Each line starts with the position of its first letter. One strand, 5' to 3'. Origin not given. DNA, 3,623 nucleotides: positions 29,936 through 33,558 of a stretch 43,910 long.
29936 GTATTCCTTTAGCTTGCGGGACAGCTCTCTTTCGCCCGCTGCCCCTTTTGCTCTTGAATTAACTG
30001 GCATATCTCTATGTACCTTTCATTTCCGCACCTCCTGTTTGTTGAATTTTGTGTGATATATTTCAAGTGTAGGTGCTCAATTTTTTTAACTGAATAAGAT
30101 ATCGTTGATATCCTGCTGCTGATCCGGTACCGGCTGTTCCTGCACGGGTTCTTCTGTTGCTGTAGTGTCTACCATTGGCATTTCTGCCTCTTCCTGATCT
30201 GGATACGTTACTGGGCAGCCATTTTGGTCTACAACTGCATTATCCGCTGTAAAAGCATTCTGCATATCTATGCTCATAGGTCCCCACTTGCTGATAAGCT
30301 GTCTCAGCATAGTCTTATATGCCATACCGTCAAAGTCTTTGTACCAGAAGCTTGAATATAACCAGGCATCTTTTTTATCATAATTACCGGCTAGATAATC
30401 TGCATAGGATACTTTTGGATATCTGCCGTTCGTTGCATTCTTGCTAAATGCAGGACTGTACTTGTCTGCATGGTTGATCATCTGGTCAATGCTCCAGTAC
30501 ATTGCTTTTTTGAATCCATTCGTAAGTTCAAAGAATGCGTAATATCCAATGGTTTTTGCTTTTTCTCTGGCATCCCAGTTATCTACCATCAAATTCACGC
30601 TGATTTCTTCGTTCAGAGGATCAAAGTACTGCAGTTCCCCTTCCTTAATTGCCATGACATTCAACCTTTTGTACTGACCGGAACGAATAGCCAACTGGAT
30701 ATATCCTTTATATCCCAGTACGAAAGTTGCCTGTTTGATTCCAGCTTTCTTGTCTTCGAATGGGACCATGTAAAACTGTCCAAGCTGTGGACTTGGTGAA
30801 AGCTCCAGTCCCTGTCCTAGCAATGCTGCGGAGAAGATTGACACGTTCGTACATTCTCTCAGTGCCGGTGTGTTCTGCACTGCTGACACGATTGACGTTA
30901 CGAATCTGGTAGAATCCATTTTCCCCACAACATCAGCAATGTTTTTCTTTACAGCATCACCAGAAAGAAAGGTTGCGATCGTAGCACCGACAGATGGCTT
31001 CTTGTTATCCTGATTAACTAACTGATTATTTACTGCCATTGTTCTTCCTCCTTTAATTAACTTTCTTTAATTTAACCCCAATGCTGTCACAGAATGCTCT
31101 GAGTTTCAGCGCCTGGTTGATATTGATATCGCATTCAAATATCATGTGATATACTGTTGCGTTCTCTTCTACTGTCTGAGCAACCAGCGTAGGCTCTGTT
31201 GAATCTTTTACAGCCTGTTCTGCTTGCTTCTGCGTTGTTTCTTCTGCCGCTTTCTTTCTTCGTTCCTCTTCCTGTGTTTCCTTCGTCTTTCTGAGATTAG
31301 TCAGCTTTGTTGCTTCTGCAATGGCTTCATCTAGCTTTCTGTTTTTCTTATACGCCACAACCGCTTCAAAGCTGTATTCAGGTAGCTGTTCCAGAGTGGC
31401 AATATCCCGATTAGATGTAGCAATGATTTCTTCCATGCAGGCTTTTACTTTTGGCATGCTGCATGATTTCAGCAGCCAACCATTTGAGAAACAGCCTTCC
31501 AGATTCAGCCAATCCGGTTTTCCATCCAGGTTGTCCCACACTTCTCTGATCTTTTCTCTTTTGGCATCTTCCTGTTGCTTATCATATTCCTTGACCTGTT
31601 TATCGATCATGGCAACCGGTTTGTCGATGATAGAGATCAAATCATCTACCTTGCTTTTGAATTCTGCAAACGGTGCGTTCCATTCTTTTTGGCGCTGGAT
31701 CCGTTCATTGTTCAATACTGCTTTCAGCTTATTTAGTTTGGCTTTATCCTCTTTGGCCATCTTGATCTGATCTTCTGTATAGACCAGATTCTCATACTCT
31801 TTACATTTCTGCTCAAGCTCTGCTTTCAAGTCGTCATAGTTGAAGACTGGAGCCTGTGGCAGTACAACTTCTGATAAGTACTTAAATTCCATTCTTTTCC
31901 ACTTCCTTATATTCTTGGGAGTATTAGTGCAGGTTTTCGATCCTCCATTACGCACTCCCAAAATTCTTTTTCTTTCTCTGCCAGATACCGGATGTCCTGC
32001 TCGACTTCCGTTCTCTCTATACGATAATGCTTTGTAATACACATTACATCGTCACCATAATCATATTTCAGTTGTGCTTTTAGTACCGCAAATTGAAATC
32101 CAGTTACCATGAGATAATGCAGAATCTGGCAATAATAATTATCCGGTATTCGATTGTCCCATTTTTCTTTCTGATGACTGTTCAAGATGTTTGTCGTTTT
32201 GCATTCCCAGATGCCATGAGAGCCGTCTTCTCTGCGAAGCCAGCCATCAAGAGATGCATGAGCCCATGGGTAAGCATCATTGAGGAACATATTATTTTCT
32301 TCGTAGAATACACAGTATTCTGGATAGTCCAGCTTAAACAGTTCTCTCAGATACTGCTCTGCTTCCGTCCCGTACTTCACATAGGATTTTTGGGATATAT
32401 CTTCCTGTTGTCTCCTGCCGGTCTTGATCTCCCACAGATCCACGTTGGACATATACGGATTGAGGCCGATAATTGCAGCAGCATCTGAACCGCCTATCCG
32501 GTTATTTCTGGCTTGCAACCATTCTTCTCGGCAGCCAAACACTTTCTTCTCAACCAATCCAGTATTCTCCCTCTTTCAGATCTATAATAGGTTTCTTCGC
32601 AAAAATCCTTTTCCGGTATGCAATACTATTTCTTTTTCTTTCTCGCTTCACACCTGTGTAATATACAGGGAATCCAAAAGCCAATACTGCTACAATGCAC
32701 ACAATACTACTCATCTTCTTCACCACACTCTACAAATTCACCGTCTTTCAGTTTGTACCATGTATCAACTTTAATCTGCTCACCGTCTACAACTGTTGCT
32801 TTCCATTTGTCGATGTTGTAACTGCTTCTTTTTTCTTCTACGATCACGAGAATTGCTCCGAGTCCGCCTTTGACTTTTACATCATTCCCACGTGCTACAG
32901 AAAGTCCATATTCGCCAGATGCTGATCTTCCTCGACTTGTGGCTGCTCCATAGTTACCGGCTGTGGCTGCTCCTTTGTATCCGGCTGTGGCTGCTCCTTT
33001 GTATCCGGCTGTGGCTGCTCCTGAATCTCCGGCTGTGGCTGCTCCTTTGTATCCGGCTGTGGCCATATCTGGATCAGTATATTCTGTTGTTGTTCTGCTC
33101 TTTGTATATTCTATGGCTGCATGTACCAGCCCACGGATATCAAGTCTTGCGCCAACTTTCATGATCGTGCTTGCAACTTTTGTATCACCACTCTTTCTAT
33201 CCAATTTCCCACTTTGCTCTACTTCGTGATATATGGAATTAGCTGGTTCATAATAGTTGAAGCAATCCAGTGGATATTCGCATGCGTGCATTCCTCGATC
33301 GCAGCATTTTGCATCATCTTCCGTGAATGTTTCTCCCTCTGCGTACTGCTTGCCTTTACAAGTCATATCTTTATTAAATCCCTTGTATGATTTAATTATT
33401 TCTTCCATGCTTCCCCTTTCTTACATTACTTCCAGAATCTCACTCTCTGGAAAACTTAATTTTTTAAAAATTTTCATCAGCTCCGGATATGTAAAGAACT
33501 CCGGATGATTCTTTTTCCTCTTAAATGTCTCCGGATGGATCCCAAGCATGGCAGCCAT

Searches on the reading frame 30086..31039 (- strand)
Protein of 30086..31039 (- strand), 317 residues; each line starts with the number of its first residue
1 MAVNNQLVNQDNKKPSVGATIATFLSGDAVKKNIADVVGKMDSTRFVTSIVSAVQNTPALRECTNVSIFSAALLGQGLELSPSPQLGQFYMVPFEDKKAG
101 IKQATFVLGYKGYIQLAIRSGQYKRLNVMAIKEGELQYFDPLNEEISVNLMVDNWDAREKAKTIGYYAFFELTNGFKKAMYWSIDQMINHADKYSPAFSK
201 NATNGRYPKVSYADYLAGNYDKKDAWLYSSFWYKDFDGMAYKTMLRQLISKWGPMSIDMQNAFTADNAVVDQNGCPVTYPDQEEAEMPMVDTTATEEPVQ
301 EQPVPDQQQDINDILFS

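Call 41: search_protein_families(library=phrogs, proteins=[window:30086-31039:-], max_evalue=0.0001)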
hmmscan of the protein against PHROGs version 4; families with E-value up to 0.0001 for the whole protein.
window:30086-31039:- (317 aa): 3 families
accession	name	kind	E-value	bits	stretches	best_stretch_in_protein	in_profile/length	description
phrog_148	-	DNA, RNA and nucleotide metabolism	1.6e-68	233.1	1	1-303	6-270/387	RecT-like ssDNA annealing protein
phrog_19737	-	unknown function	3.2e-21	76.6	1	16-123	7-107/108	-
phrog_34786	-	unknown function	4.3e-09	37.5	1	11-101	17-110/116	-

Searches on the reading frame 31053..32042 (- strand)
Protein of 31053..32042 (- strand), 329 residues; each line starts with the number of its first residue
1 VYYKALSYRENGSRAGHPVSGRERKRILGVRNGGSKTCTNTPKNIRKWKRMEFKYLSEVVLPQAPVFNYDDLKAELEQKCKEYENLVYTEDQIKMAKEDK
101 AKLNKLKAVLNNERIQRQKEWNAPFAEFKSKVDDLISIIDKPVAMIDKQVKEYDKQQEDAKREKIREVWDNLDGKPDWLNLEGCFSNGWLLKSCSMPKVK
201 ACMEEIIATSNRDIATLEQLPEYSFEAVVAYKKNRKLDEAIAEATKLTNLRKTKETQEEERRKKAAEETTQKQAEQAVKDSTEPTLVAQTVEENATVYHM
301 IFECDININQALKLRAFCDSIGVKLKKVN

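Call 41: search_protein_families(library=phrogs, proteins=[window:31053-32042:-], max_evalue=0.0001)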
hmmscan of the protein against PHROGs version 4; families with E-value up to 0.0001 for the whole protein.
window:31053-32042:- (329 aa): 1 family
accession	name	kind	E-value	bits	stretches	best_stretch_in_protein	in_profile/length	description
phrog_674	-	unknown function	1.3e-42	147.2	1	59-328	15-311/312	-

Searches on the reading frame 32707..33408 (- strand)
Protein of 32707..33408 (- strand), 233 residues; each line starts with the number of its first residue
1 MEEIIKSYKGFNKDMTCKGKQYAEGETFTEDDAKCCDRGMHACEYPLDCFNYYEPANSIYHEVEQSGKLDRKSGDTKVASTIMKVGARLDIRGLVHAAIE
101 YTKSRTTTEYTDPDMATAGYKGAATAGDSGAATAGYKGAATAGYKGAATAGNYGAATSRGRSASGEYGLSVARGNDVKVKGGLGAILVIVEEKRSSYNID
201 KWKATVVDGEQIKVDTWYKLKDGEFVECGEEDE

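Call 41: search_protein_families(library=phrogs, proteins=[window:32707-33408:-], max_evalue=0.0001)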
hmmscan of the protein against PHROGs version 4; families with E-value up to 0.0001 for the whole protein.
window:32707-33408:- (233 aa): 4 families
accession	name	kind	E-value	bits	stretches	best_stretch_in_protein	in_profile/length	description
phrog_4433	-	unknown function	2.4e-57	195.7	2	1-168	9-190/312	-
phrog_14105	-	unknown function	6.9e-17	62.5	1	2-153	7-153/297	-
phrog_18079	-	unknown function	3.6e-10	40.6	1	112-169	142-209/251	-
phrog_27197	-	unknown function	4.3e-10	41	1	146-228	7-96/97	-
